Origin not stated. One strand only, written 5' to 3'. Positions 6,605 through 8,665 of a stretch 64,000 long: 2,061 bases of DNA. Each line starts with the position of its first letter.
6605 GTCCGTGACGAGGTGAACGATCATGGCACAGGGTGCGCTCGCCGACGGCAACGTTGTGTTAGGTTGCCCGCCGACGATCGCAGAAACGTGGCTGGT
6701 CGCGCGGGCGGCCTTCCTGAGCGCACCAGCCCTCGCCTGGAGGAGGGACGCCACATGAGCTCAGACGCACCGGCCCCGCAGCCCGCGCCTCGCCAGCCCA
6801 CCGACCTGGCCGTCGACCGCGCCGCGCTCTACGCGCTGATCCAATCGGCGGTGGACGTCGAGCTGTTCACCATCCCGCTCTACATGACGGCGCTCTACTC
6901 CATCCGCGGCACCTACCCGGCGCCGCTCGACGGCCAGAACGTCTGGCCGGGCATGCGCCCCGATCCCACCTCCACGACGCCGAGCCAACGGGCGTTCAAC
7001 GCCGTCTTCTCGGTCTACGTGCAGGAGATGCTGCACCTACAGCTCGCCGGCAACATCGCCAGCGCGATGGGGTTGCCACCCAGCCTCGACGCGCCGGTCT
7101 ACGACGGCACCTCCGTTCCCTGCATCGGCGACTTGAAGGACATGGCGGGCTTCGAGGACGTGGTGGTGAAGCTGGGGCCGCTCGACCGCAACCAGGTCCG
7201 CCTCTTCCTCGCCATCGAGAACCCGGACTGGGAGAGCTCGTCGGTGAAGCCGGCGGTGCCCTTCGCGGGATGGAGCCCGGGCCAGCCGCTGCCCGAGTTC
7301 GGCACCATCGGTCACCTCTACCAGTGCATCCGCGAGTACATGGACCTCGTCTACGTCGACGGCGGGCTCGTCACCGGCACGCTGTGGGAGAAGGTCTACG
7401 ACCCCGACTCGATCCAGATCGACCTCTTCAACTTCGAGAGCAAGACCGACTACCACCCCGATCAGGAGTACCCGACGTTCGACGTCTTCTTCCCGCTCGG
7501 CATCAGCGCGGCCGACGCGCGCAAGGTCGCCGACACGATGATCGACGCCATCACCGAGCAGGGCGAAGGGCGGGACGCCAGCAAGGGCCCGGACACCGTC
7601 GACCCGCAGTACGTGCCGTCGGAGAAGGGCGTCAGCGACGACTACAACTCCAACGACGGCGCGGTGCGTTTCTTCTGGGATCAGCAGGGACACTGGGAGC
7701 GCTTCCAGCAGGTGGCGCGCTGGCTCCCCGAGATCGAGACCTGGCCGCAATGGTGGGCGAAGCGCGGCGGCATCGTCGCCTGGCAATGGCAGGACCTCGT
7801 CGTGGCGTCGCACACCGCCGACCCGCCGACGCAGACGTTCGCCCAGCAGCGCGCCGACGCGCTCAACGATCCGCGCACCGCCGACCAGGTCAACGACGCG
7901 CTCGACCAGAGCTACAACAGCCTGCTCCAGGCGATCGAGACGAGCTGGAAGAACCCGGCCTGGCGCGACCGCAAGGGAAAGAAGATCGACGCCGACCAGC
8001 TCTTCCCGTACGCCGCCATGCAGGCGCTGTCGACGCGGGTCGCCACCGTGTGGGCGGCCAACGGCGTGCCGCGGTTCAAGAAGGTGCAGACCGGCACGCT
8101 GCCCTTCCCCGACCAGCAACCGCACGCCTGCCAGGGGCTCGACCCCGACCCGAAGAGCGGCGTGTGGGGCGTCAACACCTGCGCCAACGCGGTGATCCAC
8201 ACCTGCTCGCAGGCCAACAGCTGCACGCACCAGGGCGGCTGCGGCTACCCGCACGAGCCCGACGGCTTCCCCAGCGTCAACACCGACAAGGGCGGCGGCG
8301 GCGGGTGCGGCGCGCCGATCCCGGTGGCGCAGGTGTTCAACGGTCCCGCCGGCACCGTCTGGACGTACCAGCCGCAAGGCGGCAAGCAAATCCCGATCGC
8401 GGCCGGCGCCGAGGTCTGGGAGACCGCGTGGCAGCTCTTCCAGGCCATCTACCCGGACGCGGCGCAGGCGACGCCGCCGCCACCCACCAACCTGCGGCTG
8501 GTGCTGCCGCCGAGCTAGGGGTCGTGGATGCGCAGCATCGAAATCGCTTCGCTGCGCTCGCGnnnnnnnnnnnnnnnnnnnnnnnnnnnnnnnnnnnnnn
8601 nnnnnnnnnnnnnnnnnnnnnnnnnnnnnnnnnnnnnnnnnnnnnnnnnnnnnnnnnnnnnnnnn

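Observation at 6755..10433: MNIO (DUF692) + DUF2063 pair operonic with a full-size ferritin-like protein instead of a short bufferin-type precursor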

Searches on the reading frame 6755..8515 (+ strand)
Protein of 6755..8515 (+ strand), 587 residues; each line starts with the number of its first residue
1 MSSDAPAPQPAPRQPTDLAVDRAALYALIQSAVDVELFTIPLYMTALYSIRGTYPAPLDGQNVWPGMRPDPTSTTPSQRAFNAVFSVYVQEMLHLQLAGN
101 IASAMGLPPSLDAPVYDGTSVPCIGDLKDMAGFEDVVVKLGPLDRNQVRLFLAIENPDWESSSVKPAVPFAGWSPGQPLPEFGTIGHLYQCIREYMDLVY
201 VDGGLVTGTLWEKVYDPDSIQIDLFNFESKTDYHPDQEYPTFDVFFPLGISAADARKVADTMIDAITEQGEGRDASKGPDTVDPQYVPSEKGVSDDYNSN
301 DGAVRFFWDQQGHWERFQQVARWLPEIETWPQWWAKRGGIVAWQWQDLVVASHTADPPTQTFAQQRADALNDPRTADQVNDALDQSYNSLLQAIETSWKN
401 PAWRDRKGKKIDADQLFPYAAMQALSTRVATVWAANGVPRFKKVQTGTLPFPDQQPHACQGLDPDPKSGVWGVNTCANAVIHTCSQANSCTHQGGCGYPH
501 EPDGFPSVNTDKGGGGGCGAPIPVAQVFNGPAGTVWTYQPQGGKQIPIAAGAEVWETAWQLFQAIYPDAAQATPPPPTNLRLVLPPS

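Call 6: search_protein_families(library=pfam, proteins=[window:6755-8515:+], max_evalue=0.01)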
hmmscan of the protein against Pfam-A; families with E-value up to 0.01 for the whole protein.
window:6755-8515:+ (587 aa): 1 family
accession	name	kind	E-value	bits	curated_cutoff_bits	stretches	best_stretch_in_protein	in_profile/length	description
PF12902.13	Ferritin-like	-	2.5e-29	103.2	22.3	1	29-319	1-218/221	Ferritin-like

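Call 7: search_protein_families(library=ncbifam, proteins=[window:6755-8515:+], max_evalue=0.01)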
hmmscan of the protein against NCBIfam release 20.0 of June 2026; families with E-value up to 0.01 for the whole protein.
window:6755-8515:+ (587 aa): 0 families

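Call 17: find_homologous_proteins(query=window:6755-8515:+, max_evalue=0.00001)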
Query window:6755-8515:+ (587 aa): 521 proteins with E <= 0.00001 among 8000 candidates; the best 120 are listed.
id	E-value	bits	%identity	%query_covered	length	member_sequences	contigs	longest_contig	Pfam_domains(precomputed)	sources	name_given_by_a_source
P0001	0.0e+0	1297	94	100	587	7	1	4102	PF12902.14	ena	-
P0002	0.0e+0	1093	81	98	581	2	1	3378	PF12902.14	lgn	-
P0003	0.0e+0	1081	82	99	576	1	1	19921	PF12902.14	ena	-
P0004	0.0e+0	1069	80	99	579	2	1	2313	PF12902.14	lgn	-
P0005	0.0e+0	1045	79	98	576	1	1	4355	PF12902.14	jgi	jgi:hypothetical protein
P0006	5.6e-259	879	68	98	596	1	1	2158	PF12902.14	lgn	-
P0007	1.1e-258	878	68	98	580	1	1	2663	PF12902.14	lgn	-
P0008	2.8e-253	860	68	99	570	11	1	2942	PF12902.14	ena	-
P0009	4.0e-251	853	67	98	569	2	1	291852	PF12902.14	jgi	jgi:Ferritin-like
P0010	6.5e-244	829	64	98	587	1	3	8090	PF12902.14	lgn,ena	-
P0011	3.4e-202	692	57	98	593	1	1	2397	PF12902.14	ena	-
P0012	8.5e-201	687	57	97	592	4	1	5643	PF12902.14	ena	-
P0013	2.9e-197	675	56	98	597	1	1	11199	PF12902.14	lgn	-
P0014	3.8e-191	655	54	98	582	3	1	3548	PF12902.14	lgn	-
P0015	9.3e-188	644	53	98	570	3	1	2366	PF12902.14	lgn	-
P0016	3.8e-170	586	51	98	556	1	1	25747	PF12902.14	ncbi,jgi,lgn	ncbi:MAG TPA: ferritin-like domain-containing protein [Methylobacter sp.]|jgi:hypothetical protein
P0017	4.1e-168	579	50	98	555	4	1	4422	PF12902.14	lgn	-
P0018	1.7e-166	574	50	97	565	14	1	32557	PF12902.14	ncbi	-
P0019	1.2e-161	558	49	98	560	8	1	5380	PF12902.14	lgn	-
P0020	1.1e-158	548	49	97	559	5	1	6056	PF12902.14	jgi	jgi:hypothetical protein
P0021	1.0e-157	545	48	97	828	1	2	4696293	PF12902.14,PF13385.14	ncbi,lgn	-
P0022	6.2e-156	539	48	98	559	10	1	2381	PF12902.14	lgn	-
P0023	9.7e-144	498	46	97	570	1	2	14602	PF12902.14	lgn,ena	-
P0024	7.9e-143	495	44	98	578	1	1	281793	PF12902.14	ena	-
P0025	1.1e-142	495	52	43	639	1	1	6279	PF12902.14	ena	-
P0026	2.2e-136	474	43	98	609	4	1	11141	PF12902.14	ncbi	-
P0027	3.4e-116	407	44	98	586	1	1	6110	PF12902.14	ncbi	-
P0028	1.5e-111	392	41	99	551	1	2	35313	PF12902.14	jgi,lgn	jgi:hypothetical protein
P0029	1.9e-103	365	40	98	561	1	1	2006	PF12902.14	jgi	jgi:hypothetical protein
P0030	2.9e-96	342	38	98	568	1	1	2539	PF12902.14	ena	-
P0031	1.1e-95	340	41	99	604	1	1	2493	PF12902.14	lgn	-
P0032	2.6e-94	335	38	99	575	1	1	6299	PF12902.14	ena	-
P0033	2.8e-93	332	38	98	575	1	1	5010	PF12902.14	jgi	jgi:hypothetical protein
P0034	6.0e-91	324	40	92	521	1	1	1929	PF12902.14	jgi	jgi:hypothetical protein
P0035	5.5e-90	321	35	98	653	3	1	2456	PF12902.14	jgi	jgi:hypothetical protein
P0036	6.8e-90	321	36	98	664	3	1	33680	PF12902.14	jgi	jgi:hypothetical protein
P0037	1.0e-89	320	36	100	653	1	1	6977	PF12902.14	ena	-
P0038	2.7e-88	315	35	100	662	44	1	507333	PF12902.14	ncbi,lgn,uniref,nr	ncbi:hypothetical protein ASD21_09135 [Caulobacter sp. Root1455]|uniref:ferritin-like domain-contain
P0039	5.2e-88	314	35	100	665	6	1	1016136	PF12902.14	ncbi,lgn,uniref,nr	ncbi:hypothetical protein ASD79_04425 [Caulobacter sp. Root655]|uniref:ferritin-like domain-containi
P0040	7.3e-88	314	34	98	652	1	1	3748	PF12902.14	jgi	jgi:hypothetical protein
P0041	1.1e-85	307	35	98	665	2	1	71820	PF12902.14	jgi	-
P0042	4.8e-85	305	37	98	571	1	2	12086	PF12902.14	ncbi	-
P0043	8.1e-85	304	36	98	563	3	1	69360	PF12902.14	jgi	jgi:hypothetical protein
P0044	3.2e-84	302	34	99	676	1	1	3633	PF12902.14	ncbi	-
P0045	4.3e-84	301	34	100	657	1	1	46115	PF12902.14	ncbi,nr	ncbi:MAG: hypothetical protein J7515_04840 [Caulobacter sp.]|nr:hypothetical protein [Caulobacter sp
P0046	4.5e-84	301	34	98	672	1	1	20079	PF12902.14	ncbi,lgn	ncbi:MAG: ferritin-like domain-containing protein [Allosphingosinicella sp.]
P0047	5.5e-83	298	38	98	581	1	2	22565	PF12902.14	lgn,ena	-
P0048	1.9e-82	296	36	97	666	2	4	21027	PF12902.14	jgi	jgi:hypothetical protein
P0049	5.7e-82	294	37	89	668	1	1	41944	PF12902.14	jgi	jgi:hypothetical protein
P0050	1.3e-81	293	35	100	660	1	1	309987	PF12902.14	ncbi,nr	ncbi:MAG: hypothetical protein J7521_06500 [Caulobacter sp.]|nr:hypothetical protein [Caulobacter sp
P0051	2.9e-81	292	34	99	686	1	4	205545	PF12902.14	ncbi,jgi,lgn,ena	jgi:hypothetical protein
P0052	4.0e-81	292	34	98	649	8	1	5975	PF12902.14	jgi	jgi:hypothetical protein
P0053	8.7e-81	290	35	94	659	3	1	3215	PF12902.14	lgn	-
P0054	1.0e-80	290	34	98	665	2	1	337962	PF12902.14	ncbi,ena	-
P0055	1.6e-80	290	36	98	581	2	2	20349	PF12902.14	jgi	jgi:hypothetical protein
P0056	2.5e-80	289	36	98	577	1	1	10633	PF12902.14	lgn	-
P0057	3.5e-80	289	34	100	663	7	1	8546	PF12902.14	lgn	-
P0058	5.7e-80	288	34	100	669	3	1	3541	PF12902.14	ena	-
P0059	6.2e-80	288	34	98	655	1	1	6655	PF12902.14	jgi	jgi:hypothetical protein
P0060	8.3e-80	287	35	98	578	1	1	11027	PF12902.14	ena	-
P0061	1.0e-79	287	36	89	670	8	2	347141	PF12902.14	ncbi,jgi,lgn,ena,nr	ncbi:MAG TPA: ferritin-like domain-containing protein [Allosphingosinicella sp.]|nr:ferritin-like do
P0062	1.3e-79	287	34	95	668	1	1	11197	PF12902.14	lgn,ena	-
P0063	1.6e-79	286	33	100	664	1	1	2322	PF12902.14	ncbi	-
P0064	2.0e-79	286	35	95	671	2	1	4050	PF12902.14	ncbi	-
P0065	4.6e-79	285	35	98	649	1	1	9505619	PF12902.14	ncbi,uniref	ncbi:ferritin-like domain-containing protein [Myxococcus sp. Y35]|uniref:ferritin-like domain-contai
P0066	4.9e-79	285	36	85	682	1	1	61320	PF12902.14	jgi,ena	jgi:uncharacterized membrane protein YgcG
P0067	5.5e-79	285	34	98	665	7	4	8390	PF12902.14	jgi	jgi:hypothetical protein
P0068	9.3e-79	284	33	98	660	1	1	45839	PF12902.14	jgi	jgi:hypothetical protein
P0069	1.3e-78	283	34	98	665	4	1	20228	PF12902.14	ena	-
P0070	1.4e-78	283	34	100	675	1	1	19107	PF12902.14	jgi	jgi:hypothetical protein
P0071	4.0e-78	282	33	98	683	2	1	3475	PF12902.14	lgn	-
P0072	4.4e-78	282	36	93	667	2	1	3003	PF12902.14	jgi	jgi:hypothetical protein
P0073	5.3e-78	281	35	100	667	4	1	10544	PF12902.14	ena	-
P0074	9.0e-78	281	33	98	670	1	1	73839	PF12902.14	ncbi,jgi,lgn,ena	jgi:hypothetical protein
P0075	1.3e-77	280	33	99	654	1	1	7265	PF12902.14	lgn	-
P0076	1.5e-77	280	35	98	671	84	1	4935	PF12902.14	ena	-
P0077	2.0e-77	279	36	99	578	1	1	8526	PF12902.14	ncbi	-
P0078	2.3e-77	279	37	98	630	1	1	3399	PF12902.14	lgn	-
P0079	3.6e-77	279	34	99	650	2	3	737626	PF12902.14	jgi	jgi:hypothetical protein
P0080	3.8e-77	278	35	100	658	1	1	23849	PF12902.14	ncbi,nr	ncbi:MAG: hypothetical protein KF842_13330 [Caulobacter sp.]|nr:hypothetical protein [Caulobacter sp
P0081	6.3e-77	278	34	99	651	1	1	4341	PF12902.14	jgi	jgi:hypothetical protein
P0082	6.5e-77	278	36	87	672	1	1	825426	PF12902.14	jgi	jgi:hypothetical protein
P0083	6.9e-77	278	36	87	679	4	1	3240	PF12902.14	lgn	-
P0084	6.9e-77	278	33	98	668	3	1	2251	PF12902.14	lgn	-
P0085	9.1e-77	277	34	98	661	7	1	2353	PF12902.14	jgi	jgi:hypothetical protein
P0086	1.0e-76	277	33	100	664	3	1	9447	PF12902.14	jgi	jgi:ferritin-like protein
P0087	1.1e-76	277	35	87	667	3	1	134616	PF12902.14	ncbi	ncbi:MAG: ferritin-like domain-containing protein [Allosphingosinicella sp.]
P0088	1.3e-76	277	34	98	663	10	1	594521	PF12902.14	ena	-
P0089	1.3e-76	277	34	98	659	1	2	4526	PF12902.14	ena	-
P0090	1.6e-76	276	33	100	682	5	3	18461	PF12902.14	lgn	-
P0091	1.6e-76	276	35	100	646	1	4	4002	PF12902.14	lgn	-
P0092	2.2e-76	276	34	95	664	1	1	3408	PF12902.14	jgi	jgi:hypothetical protein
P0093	2.8e-76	276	36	98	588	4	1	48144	PF12902.14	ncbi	-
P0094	3.6e-76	275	35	98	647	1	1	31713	PF12902.14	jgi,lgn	-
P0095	6.8e-76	274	36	85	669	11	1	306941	PF12902.14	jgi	jgi:hypothetical protein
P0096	6.9e-76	274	35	87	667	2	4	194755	PF12902.14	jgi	jgi:hypothetical protein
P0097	7.3e-76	274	32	100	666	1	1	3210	PF12902.14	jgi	jgi:hypothetical protein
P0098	8.3e-76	274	36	88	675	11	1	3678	PF12902.14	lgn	-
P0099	9.3e-76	274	35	87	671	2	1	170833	PF12902.14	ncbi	ncbi:MAG TPA: ferritin-like domain-containing protein [Allosphingosinicella sp.]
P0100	9.8e-76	274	33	100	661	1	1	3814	PF12902.14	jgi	jgi:hypothetical protein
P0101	1.7e-75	273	34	100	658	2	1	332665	PF12902.14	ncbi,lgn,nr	ncbi:MAG: hypothetical protein GC145_02990 [Caulobacter sp.]|nr:hypothetical protein [Caulobacter sp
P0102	1.8e-75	273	31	98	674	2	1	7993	PF12902.14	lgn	-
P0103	2.4e-75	273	35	93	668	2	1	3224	PF12902.14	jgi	-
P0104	2.6e-75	272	33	100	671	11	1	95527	PF12902.14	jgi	jgi:hypothetical protein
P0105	2.7e-75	272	32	98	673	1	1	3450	PF12902.14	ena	-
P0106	2.9e-75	272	33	99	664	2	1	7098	PF12902.14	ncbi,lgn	-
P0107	2.9e-75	272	33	99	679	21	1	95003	PF12902.14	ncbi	-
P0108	5.5e-75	271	34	98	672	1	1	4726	PF12902.14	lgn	-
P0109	7.6e-75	271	34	98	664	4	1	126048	PF12902.14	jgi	jgi:hypothetical protein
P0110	1.0e-74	270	34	98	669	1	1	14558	PF12902.14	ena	-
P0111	3.0e-74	269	33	98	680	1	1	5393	PF12902.14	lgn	-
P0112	3.2e-74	269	33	98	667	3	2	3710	PF12902.14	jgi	jgi:hypothetical protein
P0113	3.6e-74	269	34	95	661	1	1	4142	PF12902.14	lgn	-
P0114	4.3e-74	268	35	89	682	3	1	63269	PF12902.14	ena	-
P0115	6.4e-74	268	35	98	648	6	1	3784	PF12902.14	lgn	-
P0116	1.3e-73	267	37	89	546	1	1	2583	PF12902.14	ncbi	ncbi:MAG TPA: ferritin-like domain-containing protein, partial [Allosphingosinicella sp.]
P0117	1.7e-73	266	37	87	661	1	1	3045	PF12902.14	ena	-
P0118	3.1e-73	266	32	100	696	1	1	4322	PF12902.14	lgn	-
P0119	3.4e-73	265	37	87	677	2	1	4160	PF12902.14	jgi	jgi:ferritin-like protein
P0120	4.6e-73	265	32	97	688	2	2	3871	PF12902.14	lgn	-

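Call 20: find_related_loci(query=A1, collection=genome_contigs, flank=8000)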
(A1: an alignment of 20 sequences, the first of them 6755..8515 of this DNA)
Query A1 (587 aa) in genome_contigs; peptide patterns used: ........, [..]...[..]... (x = any residue, [..] = any of these).
505 stretches matched a pattern; 322 encode a relative of the query (tblastn E <= 1e-3); the best 80 are kept; 80 distinct loci.
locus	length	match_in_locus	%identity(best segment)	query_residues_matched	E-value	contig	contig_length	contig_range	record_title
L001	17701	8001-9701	68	9-587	0e+0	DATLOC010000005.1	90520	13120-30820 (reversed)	MAG TPA_asm: Thermoanaerobaculia bacterium isolate SMAG_U13816 k141_5399545, whole genome shotgun sequence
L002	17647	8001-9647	51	13-587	1e-174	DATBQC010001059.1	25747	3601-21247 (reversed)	MAG TPA_asm: Methylobacter sp. isolate SMAG_U4093 k141_1331499, whole genome shotgun sequence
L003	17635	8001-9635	50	21-587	1e-169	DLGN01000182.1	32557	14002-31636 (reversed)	MAG TPA_asm: Oxalobacteraceae bacterium UBA7693 UBA7693_contig_13400, whole genome shotgun sequence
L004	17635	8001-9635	50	21-587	6e-170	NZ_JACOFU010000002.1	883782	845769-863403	Undibacterium amnicola strain KCTC 52442 2, whole genome shotgun sequence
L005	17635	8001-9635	49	21-587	2e-166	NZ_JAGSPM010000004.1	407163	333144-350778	Undibacterium baiyunense strain BYS107W NODE_4_length_407163_cov_37.416941, whole genome shotgun sequence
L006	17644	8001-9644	50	13-587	3e-166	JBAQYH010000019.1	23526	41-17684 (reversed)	MAG: Methylobacter sp. isolate MFD12011_ilm_asm_bin36 k127_72472, whole genome shotgun sequence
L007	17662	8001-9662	49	13-587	4e-162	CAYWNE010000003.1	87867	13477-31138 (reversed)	MAG TPA_asm: uncultured Burkholderiaceae bacterium isolate SRP135725_co3_13 genome assembly, contig: NODE_113_length_878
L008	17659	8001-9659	48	13-587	1e-160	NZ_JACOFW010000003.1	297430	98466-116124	Undibacterium seohonense strain KACC 16656 3, whole genome shotgun sequence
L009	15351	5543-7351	43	13-587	3e-144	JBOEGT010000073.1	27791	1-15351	MAG: Arenicella sp. isolate PBSAgam3 PBSA13_contig_1753, whole genome shotgun sequence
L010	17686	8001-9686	38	21-587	3e-101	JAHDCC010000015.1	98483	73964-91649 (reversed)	MAG: Acidimicrobiales bacterium isolate MAG-125 RZ_602, whole genome shotgun sequence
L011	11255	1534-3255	36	13-587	1e-96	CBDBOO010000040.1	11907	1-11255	MAG: Endozoicomonas sp. isolate fbf237cf-7764-407e-80f3-2c6cd29f26dc genome assembly, contig: contig_40, whole genome sh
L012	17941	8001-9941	35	13-587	7e-95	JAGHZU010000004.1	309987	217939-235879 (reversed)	MAG: Caulobacter sp. isolate BIN4 scaffold4_cov0, whole genome shotgun sequence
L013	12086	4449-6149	37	10-587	2e-94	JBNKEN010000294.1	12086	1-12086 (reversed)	MAG: Pseudoalteromonas sp. isolate F1.bin.10.orig k141_1786949, whole genome shotgun sequence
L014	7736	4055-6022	35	11-587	2e-93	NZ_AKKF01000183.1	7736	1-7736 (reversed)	Caulobacter sp. AP07 PMI01_contig_243.243, whole genome shotgun sequence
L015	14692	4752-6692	34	11-587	5e-92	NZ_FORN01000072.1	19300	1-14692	Caulobacter sp. UNC279MFTsu5.1, whole genome shotgun sequence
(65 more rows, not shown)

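Call 23: search_solved_structures(query=A1, max_evalue=1, show_alignments=2)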
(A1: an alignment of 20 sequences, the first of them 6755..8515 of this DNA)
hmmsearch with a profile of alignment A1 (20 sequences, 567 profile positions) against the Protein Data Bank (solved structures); distinct sequences matched with E-value up to 1: 1.
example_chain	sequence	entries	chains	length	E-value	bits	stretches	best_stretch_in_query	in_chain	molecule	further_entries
3hl1_A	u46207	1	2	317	3.6e-23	85.5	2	76-290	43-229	Ferritin like protein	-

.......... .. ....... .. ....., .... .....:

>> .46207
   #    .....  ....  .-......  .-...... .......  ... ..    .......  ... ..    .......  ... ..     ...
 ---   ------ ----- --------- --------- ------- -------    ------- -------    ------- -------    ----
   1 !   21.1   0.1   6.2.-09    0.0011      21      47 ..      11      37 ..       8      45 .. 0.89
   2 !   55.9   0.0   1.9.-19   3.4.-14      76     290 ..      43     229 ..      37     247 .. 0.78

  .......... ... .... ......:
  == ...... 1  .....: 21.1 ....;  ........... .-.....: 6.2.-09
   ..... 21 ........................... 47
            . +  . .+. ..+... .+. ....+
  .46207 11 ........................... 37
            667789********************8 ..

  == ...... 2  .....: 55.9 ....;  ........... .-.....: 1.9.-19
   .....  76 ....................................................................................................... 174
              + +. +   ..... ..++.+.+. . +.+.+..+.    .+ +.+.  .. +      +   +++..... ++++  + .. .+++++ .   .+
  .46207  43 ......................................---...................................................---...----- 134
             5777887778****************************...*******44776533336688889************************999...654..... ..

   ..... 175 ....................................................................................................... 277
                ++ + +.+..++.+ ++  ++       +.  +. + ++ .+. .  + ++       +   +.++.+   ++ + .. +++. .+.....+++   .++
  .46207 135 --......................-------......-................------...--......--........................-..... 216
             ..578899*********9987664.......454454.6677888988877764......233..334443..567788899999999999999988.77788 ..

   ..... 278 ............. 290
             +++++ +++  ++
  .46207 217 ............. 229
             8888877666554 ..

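Call 45: predict_structure(alignment_id=A3)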
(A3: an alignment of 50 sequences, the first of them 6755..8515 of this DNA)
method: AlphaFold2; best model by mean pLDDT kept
length: 587 residues; sequences in the alignment: 50
mean_pLDDT: 88.9   pTM: 0.92
mean pLDDT of the five models: 88.9, 87.0, 86.2, 85.8, 85.4
residues with pLDDT >= 90: 391; 70-90: 135; 50-70: 55; < 50: 6
segments of 3 or more residues with pLDDT < 50: 1-4
pLDDT, mean of each block of 10 residues (from residue 1): 61 97 98 98 98 93 95 96 97 98 97 95 95 97 98 95 94 96 96 98 97 97 87 83 94 98 96 74 93 84 95 96 98 95 97 97 98 96 90 92 75 81 89 98 73 57 71 63 71 70 73 64 88 89 87 89 86 88 90
secondary structure, 60 per line:
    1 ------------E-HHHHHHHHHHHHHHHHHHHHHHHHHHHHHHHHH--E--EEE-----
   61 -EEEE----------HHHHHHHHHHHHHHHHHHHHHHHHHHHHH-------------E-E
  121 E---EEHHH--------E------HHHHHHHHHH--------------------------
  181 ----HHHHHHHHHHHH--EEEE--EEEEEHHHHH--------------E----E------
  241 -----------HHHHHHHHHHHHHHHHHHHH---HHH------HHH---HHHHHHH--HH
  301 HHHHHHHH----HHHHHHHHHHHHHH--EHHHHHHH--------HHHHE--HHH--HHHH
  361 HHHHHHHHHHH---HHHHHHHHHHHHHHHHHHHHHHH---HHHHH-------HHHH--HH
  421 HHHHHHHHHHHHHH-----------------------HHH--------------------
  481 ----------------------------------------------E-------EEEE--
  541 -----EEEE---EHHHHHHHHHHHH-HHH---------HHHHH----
elements in order: H15-47 E53-55 E62-65 H76-104 H145-154 H185-196 E199-202 E205-209 H210-214 H252-271 H290-296 H299-308 H313-326 H330-336 H345-348 H357-371 H375-397 H401-405 H413-416 H419-434 E535-538 E546-549 H554-565 H579-583
